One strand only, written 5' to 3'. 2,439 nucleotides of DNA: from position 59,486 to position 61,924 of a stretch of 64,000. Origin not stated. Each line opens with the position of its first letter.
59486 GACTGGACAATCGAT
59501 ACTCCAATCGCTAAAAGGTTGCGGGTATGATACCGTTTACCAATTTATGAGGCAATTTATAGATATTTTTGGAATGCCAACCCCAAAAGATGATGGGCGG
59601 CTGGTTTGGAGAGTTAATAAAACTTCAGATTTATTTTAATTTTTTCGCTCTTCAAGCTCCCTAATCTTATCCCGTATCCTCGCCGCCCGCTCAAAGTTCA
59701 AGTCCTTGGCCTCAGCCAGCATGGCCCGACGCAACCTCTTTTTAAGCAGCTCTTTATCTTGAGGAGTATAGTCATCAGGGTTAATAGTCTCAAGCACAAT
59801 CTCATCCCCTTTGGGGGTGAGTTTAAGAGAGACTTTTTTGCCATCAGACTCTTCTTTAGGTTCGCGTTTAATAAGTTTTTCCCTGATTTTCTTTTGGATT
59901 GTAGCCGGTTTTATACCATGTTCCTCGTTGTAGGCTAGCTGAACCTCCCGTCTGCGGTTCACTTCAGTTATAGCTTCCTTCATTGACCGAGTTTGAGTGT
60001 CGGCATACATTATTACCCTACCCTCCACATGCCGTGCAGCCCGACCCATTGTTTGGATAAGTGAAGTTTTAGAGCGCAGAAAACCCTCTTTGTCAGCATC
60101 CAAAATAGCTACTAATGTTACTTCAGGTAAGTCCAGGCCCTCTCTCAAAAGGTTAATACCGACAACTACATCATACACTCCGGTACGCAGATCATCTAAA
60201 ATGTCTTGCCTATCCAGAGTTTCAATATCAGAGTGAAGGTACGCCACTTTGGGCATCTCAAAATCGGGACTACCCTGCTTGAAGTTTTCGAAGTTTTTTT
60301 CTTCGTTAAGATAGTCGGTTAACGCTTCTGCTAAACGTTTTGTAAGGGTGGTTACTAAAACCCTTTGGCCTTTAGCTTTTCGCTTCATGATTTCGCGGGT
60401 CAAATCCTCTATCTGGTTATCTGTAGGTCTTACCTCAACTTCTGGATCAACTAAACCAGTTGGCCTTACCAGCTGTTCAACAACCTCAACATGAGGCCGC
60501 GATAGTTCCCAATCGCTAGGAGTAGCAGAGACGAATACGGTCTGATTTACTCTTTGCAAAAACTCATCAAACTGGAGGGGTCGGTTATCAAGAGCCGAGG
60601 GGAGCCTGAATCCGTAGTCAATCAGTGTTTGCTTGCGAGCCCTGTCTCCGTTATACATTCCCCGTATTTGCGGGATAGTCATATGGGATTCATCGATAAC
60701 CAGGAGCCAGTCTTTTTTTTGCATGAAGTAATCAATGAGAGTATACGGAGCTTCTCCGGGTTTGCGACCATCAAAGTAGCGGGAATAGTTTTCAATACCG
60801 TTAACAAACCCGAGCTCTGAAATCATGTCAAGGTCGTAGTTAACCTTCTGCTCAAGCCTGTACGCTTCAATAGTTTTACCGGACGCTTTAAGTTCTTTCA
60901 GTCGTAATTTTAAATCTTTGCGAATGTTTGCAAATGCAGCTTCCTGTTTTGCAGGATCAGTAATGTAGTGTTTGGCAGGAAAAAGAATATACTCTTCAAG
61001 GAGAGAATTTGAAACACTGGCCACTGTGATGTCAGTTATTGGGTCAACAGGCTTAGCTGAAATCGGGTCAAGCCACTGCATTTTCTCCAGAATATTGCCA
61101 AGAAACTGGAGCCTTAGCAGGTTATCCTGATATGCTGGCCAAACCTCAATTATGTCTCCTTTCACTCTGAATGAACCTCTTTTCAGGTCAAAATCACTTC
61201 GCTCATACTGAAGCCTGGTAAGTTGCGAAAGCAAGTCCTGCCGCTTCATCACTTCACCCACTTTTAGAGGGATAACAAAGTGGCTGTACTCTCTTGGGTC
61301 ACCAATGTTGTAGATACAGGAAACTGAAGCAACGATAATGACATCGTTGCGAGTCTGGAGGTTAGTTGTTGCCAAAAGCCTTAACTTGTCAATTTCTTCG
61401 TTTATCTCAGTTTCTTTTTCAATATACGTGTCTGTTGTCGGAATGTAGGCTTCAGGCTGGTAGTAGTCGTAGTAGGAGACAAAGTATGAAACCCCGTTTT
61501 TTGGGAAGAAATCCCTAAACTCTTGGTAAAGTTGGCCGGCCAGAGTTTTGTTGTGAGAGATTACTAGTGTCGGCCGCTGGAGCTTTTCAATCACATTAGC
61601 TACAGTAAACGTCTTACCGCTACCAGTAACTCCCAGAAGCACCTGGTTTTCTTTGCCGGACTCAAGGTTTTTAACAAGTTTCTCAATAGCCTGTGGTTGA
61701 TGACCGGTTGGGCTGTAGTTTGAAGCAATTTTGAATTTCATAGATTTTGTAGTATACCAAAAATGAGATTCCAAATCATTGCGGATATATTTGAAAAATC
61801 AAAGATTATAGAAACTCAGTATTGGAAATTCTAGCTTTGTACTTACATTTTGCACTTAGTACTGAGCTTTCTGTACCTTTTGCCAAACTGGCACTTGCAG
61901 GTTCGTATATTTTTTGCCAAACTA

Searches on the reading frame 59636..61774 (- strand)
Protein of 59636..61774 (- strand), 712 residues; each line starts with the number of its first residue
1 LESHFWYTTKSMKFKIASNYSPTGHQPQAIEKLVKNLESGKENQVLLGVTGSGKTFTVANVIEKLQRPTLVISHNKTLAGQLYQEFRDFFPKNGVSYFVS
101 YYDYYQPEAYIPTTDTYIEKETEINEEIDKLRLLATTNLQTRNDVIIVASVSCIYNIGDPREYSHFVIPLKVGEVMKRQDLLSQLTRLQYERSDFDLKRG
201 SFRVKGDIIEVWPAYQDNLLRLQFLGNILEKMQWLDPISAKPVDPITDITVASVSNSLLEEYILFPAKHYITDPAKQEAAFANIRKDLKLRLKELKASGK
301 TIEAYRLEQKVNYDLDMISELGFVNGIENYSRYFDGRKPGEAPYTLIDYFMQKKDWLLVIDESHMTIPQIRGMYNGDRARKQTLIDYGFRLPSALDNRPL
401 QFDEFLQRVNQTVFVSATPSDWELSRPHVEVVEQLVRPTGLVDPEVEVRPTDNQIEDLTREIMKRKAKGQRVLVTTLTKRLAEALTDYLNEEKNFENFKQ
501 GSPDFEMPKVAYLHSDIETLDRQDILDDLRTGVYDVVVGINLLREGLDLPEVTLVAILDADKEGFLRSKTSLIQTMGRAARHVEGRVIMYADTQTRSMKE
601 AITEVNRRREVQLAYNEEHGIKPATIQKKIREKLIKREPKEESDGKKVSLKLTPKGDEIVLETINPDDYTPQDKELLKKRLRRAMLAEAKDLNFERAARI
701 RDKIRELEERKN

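Call 36: search_protein_families(library=ncbifam, proteins=[window:59636-61774:-], max_evalue=1e-10)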
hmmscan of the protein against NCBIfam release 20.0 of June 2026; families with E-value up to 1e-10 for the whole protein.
window:59636-61774:- (712 aa): 6 families
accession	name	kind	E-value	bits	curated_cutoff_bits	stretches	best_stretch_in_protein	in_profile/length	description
NF003673.1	PRK05298.1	equivalog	2.6e-291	967.7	743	1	13-709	1-652/653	excinuclease ABC subunit UvrB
TIGR00631.1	uvrb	equivalog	7e-286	949.7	750.1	1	13-707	1-657/658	excinuclease ABC subunit UvrB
TIGR00580.2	mfd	equivalog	1.4e-14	53.5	800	0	185-277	1-83/907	transcription-repair coupling factor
NF004066.1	PRK05580.1-3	equivalog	8.5e-14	50.8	813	0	507-592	560-657/788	primosomal protein N'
TIGR00643.1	recG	equivalog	1e-11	44.3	659.4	0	456-583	435-554/629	ATP-dependent DNA helicase RecG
TIGR00595.1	priA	equivalog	2.6e-11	42.8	230.35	0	505-601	285-392/509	replication restart helicase PriA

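Call 37: find_homologous_proteins(query=window:59636-61774:-, max_evalue=1e-50)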
Query window:59636-61774:- (712 aa): 8000 proteins with E <= 1e-50 among 8000 candidates; the best 120 are listed.
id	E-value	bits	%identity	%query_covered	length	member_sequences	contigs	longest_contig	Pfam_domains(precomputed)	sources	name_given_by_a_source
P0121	0.0e+0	1559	100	98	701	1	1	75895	PF00270.36,PF02151.26,PF17757.7,PF00271.38,PF27431.1,PF04851.22,PF12344.15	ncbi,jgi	ncbi:MAG: excinuclease ABC subunit UvrB [Patescibacteria group bacterium]|jgi:excinuclease ABC subun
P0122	0.0e+0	1241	78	98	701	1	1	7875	PF02151.26,PF17757.7,PF00271.38,PF27431.1,PF04851.22,PF12344.15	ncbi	-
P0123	0.0e+0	1160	74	98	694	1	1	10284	PF02151.26,PF17757.7,PF00271.38,PF27431.1,PF04851.22,PF12344.15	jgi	jgi:excinuclease ABC subunit B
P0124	0.0e+0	1147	72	98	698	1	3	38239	PF00270.36,PF02151.26,PF17757.7,PF00271.38,PF27431.1,PF04851.22,PF12344.15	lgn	-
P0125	0.0e+0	1141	71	98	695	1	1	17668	PF00270.36,PF02151.26,PF17757.7,PF00271.38,PF27431.1,PF04851.22,PF12344.15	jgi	-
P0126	0.0e+0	1137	72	98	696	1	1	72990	PF00270.36,PF02151.26,PF17757.7,PF00271.38,PF27431.1,PF04851.22,PF12344.15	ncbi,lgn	-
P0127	0.0e+0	1137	72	98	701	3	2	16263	PF00270.36,PF02151.26,PF17757.7,PF00271.38,PF27431.1,PF04851.22,PF12344.15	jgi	-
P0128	0.0e+0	1135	72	98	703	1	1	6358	PF02151.26,PF17757.7,PF00271.38,PF27431.1,PF04851.22,PF12344.15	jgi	jgi:excinuclease ABC subunit B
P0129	0.0e+0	1124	71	98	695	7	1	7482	PF00270.36,PF02151.26,PF17757.7,PF00271.38,PF27431.1,PF04851.22,PF12344.15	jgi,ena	-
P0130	0.0e+0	1123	71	98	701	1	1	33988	PF00270.36,PF02151.26,PF17757.7,PF00271.38,PF27431.1,PF04851.22,PF12344.15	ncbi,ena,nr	ncbi:excinuclease ABC subunit B [Candidatus Beckwithbacteria bacterium]|nr:excinuclease ABC subunit 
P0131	0.0e+0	1119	71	98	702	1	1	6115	PF00270.36,PF02151.26,PF17757.7,PF00271.38,PF27431.1,PF04851.22,PF12344.15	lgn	-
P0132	0.0e+0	1103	69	98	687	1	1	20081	PF00270.36,PF02151.26,PF17757.7,PF00271.38,PF27431.1,PF04851.22,PF12344.15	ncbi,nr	ncbi:excinuclease ABC subunit UvrB [Candidatus Beckwithbacteria bacterium]|nr:excinuclease ABC subun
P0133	0.0e+0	1082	69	98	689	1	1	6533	PF00270.36,PF02151.26,PF17757.7,PF00271.38,PF27431.1,PF04851.22,PF12344.15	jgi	jgi:excinuclease ABC subunit B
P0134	5.8e-290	982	63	98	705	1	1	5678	PF00270.36,PF02151.26,PF17757.7,PF00271.38,PF27431.1,PF04851.22,PF12344.15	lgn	-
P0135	3.9e-289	979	63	98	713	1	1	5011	PF00270.36,PF02151.26,PF17757.7,PF00271.38,PF27431.1,PF04851.22,PF12344.15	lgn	-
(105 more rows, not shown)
